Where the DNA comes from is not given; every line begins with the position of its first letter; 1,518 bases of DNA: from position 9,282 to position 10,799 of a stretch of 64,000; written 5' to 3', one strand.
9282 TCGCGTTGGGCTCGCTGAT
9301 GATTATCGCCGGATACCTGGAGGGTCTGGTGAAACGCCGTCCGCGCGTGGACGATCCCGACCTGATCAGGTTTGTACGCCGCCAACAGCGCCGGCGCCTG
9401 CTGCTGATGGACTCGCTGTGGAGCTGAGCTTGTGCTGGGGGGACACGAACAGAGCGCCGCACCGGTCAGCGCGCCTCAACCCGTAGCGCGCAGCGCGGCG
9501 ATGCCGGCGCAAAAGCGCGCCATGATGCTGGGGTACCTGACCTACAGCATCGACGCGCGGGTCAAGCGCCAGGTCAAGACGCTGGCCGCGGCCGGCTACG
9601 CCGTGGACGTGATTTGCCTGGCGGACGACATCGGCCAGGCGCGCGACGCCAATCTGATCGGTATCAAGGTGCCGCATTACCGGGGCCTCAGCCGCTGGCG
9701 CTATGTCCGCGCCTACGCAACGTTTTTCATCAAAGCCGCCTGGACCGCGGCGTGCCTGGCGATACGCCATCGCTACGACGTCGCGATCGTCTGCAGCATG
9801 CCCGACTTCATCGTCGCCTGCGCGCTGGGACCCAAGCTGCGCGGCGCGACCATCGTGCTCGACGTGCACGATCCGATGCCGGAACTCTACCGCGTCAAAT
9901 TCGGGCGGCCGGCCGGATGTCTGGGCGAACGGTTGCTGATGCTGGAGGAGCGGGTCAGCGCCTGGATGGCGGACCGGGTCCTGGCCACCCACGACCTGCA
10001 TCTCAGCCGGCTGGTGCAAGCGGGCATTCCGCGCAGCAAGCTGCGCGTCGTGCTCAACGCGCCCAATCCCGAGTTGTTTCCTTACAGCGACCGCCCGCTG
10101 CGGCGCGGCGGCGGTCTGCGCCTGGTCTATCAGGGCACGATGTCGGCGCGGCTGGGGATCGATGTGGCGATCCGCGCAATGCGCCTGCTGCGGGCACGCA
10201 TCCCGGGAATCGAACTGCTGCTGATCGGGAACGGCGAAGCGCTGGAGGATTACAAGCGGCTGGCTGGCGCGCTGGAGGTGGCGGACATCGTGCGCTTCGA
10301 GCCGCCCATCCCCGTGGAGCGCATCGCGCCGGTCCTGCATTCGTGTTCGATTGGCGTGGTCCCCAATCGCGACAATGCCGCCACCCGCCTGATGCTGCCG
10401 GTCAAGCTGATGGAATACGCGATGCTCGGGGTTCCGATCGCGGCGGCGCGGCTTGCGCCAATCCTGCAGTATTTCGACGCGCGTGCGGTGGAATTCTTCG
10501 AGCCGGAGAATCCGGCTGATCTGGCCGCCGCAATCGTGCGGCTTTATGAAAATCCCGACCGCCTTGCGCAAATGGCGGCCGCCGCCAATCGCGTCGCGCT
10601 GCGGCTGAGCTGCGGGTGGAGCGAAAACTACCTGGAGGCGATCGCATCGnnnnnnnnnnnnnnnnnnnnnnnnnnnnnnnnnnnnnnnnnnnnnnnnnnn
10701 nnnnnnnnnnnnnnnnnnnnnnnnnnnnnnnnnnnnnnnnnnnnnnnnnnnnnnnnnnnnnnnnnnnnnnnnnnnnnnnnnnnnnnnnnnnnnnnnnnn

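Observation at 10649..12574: Wzy-like polymerase carrying a C-terminal triple Cys-rich module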

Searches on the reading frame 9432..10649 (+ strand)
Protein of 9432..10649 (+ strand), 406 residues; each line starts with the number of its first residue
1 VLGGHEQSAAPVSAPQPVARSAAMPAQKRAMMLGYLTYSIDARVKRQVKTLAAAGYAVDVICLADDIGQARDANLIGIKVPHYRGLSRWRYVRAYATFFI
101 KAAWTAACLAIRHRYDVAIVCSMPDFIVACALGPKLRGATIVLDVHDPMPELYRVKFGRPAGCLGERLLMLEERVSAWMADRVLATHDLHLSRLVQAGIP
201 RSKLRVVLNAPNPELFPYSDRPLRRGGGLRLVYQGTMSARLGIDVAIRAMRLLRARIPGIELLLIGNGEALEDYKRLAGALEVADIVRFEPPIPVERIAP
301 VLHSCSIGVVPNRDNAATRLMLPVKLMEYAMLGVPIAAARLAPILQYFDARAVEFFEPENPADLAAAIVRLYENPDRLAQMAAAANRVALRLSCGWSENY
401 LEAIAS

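Call 18: search_protein_families(library=pfam, proteins=[window:9432-10649:+], max_evalue=0.001)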
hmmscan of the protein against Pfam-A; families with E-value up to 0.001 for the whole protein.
window:9432-10649:+ (406 aa): 5 families
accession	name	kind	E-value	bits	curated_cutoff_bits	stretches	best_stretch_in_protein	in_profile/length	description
PF13692.12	Glyco_trans_1_4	-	1.5e-16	61.4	27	1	230-374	3-142/142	Glycosyl transferases group 1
PF00534.26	Glycos_transf_1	-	6.5e-15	55.5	26.4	1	230-386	17-170/172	Glycosyl transferases group 1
PF13579.12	Glyco_trans_4_4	-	2.2e-13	51.3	29.7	1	42-209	5-157/158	Glycosyl transferase 4-like domain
PF13439.12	Glyco_transf_4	-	1e-10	42.4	28.5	1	44-212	8-167/170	Glycosyltransferase Family 4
PF13524.12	Glyco_trans_1_2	-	5.3e-09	36.6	25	1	253-388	9-128/144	Glycosyl transferase-like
